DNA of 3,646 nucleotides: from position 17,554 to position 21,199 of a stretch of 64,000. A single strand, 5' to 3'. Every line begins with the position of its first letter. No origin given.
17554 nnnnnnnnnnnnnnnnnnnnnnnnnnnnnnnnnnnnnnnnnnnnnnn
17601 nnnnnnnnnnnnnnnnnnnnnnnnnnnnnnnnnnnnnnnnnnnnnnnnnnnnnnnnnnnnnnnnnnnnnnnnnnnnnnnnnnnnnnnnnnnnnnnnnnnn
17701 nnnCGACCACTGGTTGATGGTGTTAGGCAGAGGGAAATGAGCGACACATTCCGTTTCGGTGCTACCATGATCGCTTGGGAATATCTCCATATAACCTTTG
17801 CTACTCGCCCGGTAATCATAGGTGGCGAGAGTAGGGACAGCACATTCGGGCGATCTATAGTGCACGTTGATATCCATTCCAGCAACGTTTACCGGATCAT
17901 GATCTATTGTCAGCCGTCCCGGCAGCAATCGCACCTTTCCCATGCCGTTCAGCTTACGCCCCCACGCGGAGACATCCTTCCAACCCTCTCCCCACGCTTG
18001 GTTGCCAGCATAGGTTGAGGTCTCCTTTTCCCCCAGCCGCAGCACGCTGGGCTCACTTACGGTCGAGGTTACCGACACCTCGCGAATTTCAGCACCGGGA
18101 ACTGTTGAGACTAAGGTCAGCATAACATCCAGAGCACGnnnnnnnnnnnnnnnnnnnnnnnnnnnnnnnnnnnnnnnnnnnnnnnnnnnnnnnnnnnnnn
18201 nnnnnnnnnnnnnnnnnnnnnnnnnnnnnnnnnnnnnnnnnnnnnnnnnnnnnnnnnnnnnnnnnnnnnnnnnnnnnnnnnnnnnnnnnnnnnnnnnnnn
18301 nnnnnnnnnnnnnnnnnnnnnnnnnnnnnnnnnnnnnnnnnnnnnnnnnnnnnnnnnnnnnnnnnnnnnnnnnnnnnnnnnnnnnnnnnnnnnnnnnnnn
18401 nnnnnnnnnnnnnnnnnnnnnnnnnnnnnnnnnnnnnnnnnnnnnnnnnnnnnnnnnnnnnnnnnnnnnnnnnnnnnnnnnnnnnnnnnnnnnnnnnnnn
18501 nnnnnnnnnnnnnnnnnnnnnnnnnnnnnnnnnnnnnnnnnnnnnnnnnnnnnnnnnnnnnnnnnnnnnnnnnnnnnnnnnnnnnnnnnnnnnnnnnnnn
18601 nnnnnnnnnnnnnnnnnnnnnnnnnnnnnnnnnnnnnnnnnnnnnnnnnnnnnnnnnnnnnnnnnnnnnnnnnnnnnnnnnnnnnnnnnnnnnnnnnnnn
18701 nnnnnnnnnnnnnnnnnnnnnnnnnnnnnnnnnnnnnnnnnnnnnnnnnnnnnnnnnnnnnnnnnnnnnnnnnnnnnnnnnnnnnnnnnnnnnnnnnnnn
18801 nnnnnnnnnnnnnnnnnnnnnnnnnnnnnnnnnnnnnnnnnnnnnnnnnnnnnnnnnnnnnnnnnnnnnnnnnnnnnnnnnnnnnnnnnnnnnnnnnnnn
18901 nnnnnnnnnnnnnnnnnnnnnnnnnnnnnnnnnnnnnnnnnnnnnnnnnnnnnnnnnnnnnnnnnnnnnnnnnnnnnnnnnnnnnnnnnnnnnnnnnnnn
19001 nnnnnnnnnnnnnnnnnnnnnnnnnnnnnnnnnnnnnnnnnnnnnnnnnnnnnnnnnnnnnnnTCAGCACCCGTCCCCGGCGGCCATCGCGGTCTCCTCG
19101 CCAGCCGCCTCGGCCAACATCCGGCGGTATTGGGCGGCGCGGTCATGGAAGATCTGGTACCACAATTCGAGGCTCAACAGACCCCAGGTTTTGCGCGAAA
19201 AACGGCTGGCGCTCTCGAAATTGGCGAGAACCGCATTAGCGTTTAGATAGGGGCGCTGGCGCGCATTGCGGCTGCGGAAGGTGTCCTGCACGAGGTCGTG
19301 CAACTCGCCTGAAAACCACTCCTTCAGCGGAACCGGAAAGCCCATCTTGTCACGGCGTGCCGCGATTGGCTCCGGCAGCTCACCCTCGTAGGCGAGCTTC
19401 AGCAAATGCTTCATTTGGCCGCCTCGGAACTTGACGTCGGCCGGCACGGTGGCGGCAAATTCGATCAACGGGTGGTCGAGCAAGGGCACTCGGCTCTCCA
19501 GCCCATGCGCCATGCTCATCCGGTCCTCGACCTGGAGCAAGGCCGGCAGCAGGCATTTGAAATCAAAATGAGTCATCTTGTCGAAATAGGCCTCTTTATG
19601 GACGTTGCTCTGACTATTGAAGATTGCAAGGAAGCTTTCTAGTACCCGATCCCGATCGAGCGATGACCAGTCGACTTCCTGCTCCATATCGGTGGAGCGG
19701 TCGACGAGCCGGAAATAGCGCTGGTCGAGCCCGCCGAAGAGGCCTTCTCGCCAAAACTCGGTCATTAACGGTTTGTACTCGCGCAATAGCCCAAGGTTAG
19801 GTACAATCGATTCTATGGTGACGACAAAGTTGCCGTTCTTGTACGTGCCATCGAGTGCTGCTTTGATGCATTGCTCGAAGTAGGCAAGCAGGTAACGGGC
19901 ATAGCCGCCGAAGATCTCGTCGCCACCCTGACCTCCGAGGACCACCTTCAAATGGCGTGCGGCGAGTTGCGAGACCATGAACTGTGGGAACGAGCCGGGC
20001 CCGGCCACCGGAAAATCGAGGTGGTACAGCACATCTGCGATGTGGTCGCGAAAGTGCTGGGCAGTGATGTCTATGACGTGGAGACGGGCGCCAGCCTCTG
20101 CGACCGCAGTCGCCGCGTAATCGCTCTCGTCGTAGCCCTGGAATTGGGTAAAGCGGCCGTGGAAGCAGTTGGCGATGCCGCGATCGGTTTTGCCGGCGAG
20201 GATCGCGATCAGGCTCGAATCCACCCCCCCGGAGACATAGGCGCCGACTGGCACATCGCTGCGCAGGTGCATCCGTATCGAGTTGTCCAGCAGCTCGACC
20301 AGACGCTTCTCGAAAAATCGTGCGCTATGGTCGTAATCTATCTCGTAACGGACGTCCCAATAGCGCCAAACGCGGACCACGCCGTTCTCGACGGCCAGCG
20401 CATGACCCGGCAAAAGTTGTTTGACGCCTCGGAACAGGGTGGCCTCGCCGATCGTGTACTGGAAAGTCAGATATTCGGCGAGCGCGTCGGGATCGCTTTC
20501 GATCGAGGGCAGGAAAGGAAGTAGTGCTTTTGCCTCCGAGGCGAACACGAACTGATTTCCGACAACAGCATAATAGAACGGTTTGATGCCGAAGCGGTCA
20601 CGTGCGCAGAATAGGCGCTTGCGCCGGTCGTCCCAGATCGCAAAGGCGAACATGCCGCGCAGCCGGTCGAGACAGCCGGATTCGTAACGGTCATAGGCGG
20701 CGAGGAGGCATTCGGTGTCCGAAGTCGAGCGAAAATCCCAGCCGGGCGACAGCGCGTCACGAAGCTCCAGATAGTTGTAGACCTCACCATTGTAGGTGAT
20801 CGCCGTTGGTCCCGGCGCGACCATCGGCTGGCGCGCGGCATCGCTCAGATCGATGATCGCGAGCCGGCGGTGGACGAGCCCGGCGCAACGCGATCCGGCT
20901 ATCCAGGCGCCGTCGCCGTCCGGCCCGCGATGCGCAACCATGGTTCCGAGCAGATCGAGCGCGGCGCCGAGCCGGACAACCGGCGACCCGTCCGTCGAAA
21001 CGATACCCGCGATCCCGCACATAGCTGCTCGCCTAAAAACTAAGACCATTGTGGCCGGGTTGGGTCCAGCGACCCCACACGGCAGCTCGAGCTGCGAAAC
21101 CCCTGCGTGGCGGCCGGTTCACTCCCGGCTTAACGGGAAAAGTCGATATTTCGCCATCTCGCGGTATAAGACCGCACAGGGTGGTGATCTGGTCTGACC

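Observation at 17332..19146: Signal-peptide-bearing bacterial homologue of animal D-glucuronyl C5-epimerase inside the glycan locus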

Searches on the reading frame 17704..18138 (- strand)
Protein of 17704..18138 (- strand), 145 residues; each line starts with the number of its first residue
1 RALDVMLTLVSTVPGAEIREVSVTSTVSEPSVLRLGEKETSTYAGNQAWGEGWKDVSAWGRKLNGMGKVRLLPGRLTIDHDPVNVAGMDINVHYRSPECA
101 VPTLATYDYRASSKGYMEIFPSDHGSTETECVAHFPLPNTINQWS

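Call 77: predict_structure(alignment_id=A2)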
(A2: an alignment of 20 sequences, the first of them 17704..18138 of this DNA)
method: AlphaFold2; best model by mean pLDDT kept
length: 145 residues; sequences in the alignment: 20
mean_pLDDT: 89.0   pTM: 0.86
mean pLDDT of the five models: 89.0, 88.7, 88.4, 88.2, 86.3
residues with pLDDT >= 90: 98; 70-90: 30; 50-70: 15; < 50: 2
segments of 3 or more residues with pLDDT < 50: none
pLDDT, mean of each block of 10 residues (from residue 1): 82 95 92 97 96 97 97 82 77 96 89 79 91 92 62
secondary structure, 60 per line:
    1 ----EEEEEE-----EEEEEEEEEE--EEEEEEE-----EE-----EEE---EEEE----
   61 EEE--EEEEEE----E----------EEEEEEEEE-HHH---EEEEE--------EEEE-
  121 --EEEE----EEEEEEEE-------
elements in order: E5-10 E16-25 E28-34 E47-49 E53-56 E61-63 E66-71 E87-95 E103-107 E116-119 E123-126 E131-138

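Call 80: search_protein_representatives(protein=window:17704-18138:-)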
Query: 145 residues. Proteins with E-value up to 0.001 (for the whole library): 13; up to 1e-10: 10; up to 1e-30: 3. The best 13 are listed.
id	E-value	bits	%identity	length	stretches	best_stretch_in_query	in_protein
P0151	1.1e-34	135.9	48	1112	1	1-145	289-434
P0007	5.4e-32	127.2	42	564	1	2-144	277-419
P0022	2.7e-31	124.9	44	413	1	4-145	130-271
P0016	1.4e-24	103.1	41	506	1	2-145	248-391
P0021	5.7e-20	88.2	38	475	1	1-145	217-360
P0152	1.5e-17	80.3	31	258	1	2-145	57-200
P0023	8.4e-17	77.9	39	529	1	15-145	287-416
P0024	5.1e-13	65.6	37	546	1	15-145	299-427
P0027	3.2e-11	59.8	38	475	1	51-145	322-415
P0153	9.9e-11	58.2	36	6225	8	64-106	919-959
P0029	1.1e-04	38.6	26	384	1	17-145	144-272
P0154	4.7e-04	36.5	36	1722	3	104-137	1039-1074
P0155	5.8e-04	36.2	37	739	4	43-75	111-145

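Call 81: fold_search(model_id=the predicted structure, library=pdb)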
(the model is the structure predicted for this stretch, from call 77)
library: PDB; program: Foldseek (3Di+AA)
matches with E <= 10: 621; with E <= 0.001: 0
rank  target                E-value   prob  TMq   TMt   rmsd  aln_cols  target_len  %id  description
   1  4jjh_B                1.1e-01  0.77  0.32  0.39   6.3       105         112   14  Crystal structure of the D1 domain from human Nectin-4 extracellular fragment [PSI-NYSGRC-005624] (released 2013-03-27)
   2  5lo7_A                1.7e-01  0.20  0.24  0.27  11.9       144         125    8  Crystal structure of self-complemented MyfA, the major subunit of Myf fimbriae from Yersinia enterocolitica (released 2016-08-24)
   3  5ca6_B                1.8e-01  0.08  0.17  0.16  14.2       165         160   11  Crystallographic structure of apo porcine rotavirus TFR-41 VP8* (released 2016-06-08)
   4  6dlg                  2.0e-01  0.23  0.25  0.13  10.1       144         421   14  Crystal structure of a SHIP1 surface entropy reduction mutant (released 2019-06-05)
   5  8bp8_C                2.1e-01  0.06  0.15  0.05  15.2       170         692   11  SPA of Trypsin untreated Rotavirus TLP spike (released 2023-04-05)
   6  4b9g_A                3.1e-01  0.11  0.23  0.23  16.1       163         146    9  Structure of CssB subunit complemented with donor strand from CssA subunit of enterotoxigenic Escherichia coli coloniz (released 2012-11-07)
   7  4hji_A                3.2e-01  0.06  0.12  0.12  16.4       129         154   10  Structure of the CooA pilin subunit from enterotoxigenic Escherichia coli (released 2012-12-19)
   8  2kzb_MODEL_1_A        3.4e-01  0.11  0.22  0.26  13.7       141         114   11  Solution structure of alpha-mannosidase binding domain of Atg19 (released 2010-07-21)
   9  5ca6_A                3.8e-01  0.05  0.15  0.16  14.4       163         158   10  Crystallographic structure of apo porcine rotavirus TFR-41 VP8* (released 2016-06-08)
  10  4pn1_D                3.8e-01  0.05  0.16  0.11  14.5       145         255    6  Structure of S. pombe Pct1 RNA triphosphatase in complex with the Spt5 CTD (released 2014-11-12)
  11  4b4p_B                4.0e-01  0.06  0.17  0.17  18.1       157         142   13  Crystal Structure of the lectin domain of F18 fimbrial adhesin FedF. (released 2012-08-15)
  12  9kqr_a                4.0e-01  0.06  0.15  0.08  28.2       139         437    9  Cryo-EM Structure of Mature Semliki Forest Virus (released 2025-10-22)
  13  9dqy_A                4.2e-01  0.04  0.15  0.07  32.2       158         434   10  Structure of western equine encephalitis virus Imperial 181 VLP in complex with house sparrow PCDH10 EC1 (released 2025-03-26)
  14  3u0l                  4.6e-01  0.05  0.18  0.14  14.2       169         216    7  Crystal structure of the engineered fluorescent protein mRuby, crystal form 1, pH 4.5 (released 2012-10-03)
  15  4hji_B                4.9e-01  0.06  0.16  0.15  16.2       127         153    9  Structure of the CooA pilin subunit from enterotoxigenic Escherichia coli (released 2012-12-19)
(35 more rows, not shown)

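Call 82: search_protein_families(library=pfam, proteins=[P0151, P0152], max_evalue=0.001)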
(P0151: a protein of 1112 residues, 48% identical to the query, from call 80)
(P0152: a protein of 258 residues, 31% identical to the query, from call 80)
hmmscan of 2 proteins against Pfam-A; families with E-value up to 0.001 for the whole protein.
P0151 (1112 aa): 3 families
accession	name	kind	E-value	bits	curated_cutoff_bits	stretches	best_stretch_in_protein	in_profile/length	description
PF06662.19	C5-epim_C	-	3.8e-35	121.5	23.3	1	146-286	3-143/188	D-glucuronyl C5-epimerase C-terminus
PF10282.15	Lactonase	-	0.00019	21.2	21.7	1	632-712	38-119/344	Lactonase, 7-bladed beta-propeller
PF08450.18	SGL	-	0.00071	19.7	26.3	0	629-709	132-213/246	SMP-30/Gluconolactonase/LRE-like region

P0152 (258 aa): 1 family
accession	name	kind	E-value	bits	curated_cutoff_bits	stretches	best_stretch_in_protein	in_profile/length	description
PF06662.19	C5-epim_C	-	7.2e-19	68.4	23.3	1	2-59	92-149/188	D-glucuronyl C5-epimerase C-terminus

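Call 85: find_encoding_contigs(protein=P0151, flank=10000, max_places=2)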
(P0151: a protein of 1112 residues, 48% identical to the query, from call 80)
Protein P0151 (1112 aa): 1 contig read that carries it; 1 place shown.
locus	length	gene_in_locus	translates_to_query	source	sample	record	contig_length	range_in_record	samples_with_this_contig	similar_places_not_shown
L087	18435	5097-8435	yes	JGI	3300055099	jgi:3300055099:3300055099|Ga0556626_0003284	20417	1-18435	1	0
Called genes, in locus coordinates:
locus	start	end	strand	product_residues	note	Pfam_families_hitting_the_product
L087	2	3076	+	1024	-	?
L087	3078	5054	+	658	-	PF13522:GATase_6, PF13537:GATase_7, PF00733:Asn_synthase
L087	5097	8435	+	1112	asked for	PF06662:C5-epim_C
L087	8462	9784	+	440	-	PF13579:Glyco_trans_4_4, PF13439:Glyco_transf_4, PF00534:Glycos_transf_1 (weak), PF13692:Glyco_trans_1_4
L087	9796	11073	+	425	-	PF13439:Glyco_transf_4 (weak), PF13579:Glyco_trans_4_4, PF13692:Glyco_trans_1_4 (weak)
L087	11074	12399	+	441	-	PF13439:Glyco_transf_4 (faint), PF13579:Glyco_trans_4_4 (weak), PF13692:Glyco_trans_1_4 (weak)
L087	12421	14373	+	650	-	PF13522:GATase_6, PF13537:GATase_7, PF00733:Asn_synthase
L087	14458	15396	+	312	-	PF01073:3Beta_HSD, PF01370:Epimerase, PF02719:Polysacc_synt_2, PF04321:RmlD_sub_bind, PF13460:NAD_binding_10, PF16363:GDP_Man_Dehyd, PF07993:NAD_binding_4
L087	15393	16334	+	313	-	PF01073:3Beta_HSD (weak), PF01370:Epimerase, PF02719:Polysacc_synt_2, PF04321:RmlD_sub_bind, PF05368:NmrA (faint), PF07993:NAD_binding_4 (faint), PF13460:NAD_binding_10, PF16363:GDP_Man_Dehyd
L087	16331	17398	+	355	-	PF01073:3Beta_HSD, PF01370:Epimerase, PF02719:Polysacc_synt_2 (faint), PF16363:GDP_Man_Dehyd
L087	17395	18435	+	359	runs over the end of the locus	PF02350:Epimerase_2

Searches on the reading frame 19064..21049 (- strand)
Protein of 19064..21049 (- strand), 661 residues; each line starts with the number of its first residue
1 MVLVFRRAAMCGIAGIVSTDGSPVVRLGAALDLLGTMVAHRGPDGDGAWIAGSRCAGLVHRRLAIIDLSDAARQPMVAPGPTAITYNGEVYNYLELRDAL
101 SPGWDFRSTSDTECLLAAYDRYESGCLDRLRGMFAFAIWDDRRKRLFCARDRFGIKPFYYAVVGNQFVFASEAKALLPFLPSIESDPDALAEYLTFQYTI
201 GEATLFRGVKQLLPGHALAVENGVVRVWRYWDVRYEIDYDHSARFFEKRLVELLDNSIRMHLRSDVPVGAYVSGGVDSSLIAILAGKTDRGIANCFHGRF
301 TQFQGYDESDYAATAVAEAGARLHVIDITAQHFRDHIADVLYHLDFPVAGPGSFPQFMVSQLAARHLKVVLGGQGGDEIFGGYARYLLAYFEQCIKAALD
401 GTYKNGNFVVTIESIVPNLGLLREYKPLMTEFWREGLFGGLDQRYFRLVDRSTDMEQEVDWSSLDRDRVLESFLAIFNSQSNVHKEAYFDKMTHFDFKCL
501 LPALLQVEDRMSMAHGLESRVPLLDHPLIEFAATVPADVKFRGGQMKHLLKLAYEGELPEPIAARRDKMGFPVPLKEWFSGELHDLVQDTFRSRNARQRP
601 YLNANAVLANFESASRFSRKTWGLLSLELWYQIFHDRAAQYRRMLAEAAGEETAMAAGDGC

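Call 3: search_protein_families(library=pfam, proteins=[window:19064-21049:-], max_evalue=0.1)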
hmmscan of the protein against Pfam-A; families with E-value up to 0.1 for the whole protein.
window:19064-21049:- (661 aa): 6 families
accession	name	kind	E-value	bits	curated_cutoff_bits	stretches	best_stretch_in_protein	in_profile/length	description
PF00733.27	Asn_synthase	-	2e-88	297.9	21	1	251-632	3-354/354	Asparagine synthase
PF13537.11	GATase_7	-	4.2e-42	143.5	25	1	60-177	1-122/123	Glutamine amidotransferase domain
PF13522.11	GATase_6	-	5.3e-39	133.7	27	1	43-172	1-130/130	Glutamine amidotransferase domain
PF12481.13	DUF3700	-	0.0013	18.7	27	1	127-174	126-173/228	Aluminium induced protein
PF24167.1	DUF7411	-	0.083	12.9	28.7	0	272-373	7-102/194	Family of unknown function (DUF7411)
PF02540.23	NAD_synthase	-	0.087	12.4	21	0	250-329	5-82/242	NAD synthase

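Call 4: search_protein_families(library=ncbifam, proteins=[window:19064-21049:-], max_evalue=0.1)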
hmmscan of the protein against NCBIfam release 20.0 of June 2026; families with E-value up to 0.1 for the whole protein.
window:19064-21049:- (661 aa): 10 families
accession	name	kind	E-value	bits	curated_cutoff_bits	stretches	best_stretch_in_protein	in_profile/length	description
TIGR01536.1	asn_synth_AEB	equivalog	1.8e-143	479.2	267.1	1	11-571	1-517/517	asparagine synthase (glutamine-hydrolyzing)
TIGR03108.1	eps_aminotran_1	hypoth_equivalog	6.2e-124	415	816.9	1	10-628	1-622/628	XrtA/PEP-CTERM system amidotransferase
TIGR03104.1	trio_amidotrans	equivalog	3.8e-100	335.8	570.1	2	10-386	1-383/589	N-acetylglutaminylglutamine amidotransferase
NF033535.1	lass_lactam_cya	exception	1.2e-81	275.2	525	2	10-381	1-377/668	lasso peptide isopeptide bond-forming cyclase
NF006949.0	PRK09431.1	equivalog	4.3e-79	266.5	499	3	10-185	1-174/554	asparagine synthase B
NF033561.1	macrolact_Ik_Al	subfamily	2.3e-17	62.8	300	1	141-387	88-338/561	albusnodin/ikarugamycin family macrolactam cyclase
TIGR01134.1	purF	equivalog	1.6e-08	34.4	350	1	71-177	82-200/432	amidophosphoribosyltransferase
TIGR01135.1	glmS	equivalog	3.3e-05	22.6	418.05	1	82-179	94-200/607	glutamine--fructose-6-phosphate transaminase (isomerizing)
NF001484.0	PRK00331.1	subfamily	3.3e-05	22.5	381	1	78-179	91-201/601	isomerizing glutamine--fructose-6-phosphate transaminase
NF010587.0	PRK13980.1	equivalog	0.047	12.9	255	1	246-329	14-95/267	NAD+ synthase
